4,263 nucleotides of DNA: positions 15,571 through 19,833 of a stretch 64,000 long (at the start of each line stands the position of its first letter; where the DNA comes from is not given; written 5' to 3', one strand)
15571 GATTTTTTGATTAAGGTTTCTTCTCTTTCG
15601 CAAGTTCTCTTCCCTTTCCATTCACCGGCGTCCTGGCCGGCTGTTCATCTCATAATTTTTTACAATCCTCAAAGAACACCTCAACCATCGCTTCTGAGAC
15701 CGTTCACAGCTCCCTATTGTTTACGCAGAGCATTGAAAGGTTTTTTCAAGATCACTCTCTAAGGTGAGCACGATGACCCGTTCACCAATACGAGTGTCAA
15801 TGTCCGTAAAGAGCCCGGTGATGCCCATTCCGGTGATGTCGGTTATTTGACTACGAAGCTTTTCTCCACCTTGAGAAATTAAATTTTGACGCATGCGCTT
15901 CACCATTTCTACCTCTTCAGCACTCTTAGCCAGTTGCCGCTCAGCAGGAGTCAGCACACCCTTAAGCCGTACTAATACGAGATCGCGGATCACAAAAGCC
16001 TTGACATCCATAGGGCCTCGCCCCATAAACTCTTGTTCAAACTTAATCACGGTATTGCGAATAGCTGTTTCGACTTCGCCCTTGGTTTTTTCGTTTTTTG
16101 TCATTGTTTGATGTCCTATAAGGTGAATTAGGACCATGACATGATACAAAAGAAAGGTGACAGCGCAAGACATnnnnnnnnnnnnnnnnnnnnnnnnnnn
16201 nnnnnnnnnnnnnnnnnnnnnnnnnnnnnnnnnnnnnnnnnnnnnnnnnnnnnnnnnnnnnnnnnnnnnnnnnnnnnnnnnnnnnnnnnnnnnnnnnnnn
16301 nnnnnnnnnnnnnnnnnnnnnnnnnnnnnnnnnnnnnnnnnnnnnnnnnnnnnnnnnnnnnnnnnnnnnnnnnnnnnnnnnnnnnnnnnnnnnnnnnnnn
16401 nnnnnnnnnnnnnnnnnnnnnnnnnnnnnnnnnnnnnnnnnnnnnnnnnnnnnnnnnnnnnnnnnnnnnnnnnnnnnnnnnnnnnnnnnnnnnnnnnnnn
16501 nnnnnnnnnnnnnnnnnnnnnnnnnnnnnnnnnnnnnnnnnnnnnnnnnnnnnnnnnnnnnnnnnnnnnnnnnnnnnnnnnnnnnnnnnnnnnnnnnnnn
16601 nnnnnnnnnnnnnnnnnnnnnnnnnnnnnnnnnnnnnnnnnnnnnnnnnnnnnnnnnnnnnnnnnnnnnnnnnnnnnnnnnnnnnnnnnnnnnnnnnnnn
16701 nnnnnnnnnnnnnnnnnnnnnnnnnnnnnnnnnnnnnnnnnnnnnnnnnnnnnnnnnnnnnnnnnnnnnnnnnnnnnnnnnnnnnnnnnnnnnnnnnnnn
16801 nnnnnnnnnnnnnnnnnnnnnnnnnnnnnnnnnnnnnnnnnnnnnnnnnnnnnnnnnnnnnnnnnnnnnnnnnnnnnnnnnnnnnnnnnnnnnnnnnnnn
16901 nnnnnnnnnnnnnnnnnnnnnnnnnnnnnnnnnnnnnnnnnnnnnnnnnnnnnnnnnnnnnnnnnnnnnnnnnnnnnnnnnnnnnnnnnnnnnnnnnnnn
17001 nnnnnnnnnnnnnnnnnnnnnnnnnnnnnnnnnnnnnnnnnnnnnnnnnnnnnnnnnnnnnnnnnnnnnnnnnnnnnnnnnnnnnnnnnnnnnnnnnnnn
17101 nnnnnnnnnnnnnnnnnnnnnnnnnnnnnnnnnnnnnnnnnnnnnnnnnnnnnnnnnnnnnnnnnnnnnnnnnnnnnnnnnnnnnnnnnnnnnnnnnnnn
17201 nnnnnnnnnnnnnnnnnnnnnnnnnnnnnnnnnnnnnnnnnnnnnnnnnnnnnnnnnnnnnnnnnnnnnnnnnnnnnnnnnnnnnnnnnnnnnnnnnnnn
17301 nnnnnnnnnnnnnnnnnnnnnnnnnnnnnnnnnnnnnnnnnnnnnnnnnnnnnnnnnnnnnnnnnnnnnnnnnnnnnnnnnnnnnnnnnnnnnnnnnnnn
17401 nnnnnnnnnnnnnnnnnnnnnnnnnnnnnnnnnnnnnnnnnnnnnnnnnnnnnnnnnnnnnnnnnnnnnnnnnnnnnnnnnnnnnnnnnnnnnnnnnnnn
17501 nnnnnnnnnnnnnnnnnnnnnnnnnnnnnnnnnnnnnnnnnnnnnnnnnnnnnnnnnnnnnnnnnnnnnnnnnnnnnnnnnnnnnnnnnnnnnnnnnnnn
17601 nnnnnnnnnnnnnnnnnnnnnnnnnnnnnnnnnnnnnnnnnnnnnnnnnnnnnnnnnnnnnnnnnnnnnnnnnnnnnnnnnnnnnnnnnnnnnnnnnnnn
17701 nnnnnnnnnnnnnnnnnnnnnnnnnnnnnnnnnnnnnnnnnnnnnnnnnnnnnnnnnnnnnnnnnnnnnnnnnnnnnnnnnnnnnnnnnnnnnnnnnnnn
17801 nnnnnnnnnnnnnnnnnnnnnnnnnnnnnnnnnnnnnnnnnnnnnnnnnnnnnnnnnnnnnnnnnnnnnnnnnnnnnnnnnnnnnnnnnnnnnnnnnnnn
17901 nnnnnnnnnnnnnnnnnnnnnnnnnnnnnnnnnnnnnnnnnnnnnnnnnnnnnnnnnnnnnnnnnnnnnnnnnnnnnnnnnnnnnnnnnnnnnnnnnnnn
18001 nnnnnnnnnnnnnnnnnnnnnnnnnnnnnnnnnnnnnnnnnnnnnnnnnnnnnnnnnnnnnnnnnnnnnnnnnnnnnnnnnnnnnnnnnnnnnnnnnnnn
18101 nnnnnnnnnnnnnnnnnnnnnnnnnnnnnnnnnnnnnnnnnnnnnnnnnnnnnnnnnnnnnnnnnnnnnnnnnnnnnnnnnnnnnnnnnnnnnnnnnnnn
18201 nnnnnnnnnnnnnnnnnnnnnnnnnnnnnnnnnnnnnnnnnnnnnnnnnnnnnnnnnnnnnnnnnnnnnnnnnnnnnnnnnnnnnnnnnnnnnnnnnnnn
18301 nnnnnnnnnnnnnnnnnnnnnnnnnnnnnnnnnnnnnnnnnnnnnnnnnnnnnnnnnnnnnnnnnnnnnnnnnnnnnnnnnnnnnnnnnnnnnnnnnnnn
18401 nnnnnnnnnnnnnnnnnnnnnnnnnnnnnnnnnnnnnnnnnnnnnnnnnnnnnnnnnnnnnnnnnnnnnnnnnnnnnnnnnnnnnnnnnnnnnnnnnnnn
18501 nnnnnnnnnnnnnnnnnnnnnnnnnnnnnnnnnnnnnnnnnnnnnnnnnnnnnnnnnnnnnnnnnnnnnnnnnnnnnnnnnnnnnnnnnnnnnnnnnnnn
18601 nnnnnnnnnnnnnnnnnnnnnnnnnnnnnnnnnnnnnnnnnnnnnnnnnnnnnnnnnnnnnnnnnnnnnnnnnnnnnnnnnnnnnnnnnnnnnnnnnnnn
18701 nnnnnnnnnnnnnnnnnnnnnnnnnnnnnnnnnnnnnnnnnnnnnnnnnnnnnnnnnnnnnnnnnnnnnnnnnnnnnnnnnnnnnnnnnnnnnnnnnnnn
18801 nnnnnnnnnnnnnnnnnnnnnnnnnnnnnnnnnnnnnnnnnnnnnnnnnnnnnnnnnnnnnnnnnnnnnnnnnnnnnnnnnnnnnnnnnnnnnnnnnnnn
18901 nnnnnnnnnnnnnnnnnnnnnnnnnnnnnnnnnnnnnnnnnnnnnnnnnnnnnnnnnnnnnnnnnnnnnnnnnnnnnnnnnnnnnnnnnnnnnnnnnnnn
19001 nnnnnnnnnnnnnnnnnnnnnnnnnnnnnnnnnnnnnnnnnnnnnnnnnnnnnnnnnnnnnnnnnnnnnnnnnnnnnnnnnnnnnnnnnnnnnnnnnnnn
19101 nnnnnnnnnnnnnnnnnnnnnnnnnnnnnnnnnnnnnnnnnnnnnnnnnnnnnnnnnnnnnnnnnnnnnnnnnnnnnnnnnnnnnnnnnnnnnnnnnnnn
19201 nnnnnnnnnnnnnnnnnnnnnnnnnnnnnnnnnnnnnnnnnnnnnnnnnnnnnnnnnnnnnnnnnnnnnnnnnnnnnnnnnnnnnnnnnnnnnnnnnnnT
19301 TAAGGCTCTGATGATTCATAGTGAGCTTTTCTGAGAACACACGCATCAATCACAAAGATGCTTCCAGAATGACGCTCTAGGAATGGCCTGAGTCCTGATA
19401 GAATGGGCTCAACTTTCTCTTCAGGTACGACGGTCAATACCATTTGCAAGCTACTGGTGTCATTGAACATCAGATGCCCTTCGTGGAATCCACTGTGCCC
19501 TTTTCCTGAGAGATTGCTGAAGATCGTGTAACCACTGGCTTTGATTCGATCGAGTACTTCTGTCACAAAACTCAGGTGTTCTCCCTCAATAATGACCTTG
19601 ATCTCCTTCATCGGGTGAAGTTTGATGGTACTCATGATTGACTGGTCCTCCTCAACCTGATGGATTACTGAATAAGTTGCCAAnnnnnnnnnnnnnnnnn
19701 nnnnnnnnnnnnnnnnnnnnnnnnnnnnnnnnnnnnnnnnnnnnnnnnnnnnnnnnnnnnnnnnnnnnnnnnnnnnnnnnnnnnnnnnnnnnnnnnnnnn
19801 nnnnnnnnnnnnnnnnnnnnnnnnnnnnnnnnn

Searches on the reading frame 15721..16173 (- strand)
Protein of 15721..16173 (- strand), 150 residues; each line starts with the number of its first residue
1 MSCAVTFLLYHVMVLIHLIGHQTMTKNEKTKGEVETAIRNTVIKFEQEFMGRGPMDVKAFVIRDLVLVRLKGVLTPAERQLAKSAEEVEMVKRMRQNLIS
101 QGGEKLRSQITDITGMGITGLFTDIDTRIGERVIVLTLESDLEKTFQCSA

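Call 70: search_protein_families(library=pfam, proteins=[window:15721-16173:-], max_evalue=0.01)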
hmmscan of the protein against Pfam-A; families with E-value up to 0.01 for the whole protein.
window:15721-16173:- (150 aa): 1 family
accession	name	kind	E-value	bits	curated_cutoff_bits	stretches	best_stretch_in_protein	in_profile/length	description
PF10057.14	MpsC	-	2.1e-31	108.7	23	1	30-139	1-110/111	Na+-translocating membrane potential-generating system (MpsC)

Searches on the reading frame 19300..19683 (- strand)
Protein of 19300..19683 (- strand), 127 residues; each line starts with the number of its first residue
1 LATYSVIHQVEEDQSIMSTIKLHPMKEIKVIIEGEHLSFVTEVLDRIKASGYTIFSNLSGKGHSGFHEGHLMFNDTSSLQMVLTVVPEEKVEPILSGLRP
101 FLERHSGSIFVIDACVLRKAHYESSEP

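Call 3: search_protein_families(library=pfam, proteins=[window:19300-19683:-], max_evalue=1)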
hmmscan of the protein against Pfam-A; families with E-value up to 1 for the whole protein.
window:19300-19683:- (127 aa): 2 families
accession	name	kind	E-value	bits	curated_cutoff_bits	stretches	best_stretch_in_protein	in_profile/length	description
PF00543.27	P-II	-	6.8e-22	78.2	25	1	25-116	1-97/102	Nitrogen regulatory protein P-II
PF02641.20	DUF190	-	0.071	13.8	23.4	1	39-109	21-90/97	Uncharacterized ACR, COG1993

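Call 58: search_protein_families(library=ncbifam, proteins=[window:19300-19683:-], max_evalue=0.01)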
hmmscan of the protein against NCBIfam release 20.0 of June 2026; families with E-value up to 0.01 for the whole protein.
window:19300-19683:- (127 aa): 1 family
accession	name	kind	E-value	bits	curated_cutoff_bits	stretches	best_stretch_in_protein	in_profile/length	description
NF045581.1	PG0541_fam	equivalog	6.5e-07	29.3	45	1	26-116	1-89/91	PG0541 family transporter-associated protein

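Call 86: search_solved_structures(query=window:19300-19683:-, max_evalue=0.001)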
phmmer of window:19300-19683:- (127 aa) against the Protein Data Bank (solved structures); distinct sequences matched with E-value up to 0.001: 2.
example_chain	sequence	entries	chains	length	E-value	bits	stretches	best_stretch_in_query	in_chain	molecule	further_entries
5d4l_A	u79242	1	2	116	1.2e-32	115.8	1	17-119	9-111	Nitrogen regulatory protein P-II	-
5d4n_A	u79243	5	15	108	1.5e-32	115.4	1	17-119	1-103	Nitrogen regulatory protein P-II | Putative Nitrogen regulatory protein P-II GlnB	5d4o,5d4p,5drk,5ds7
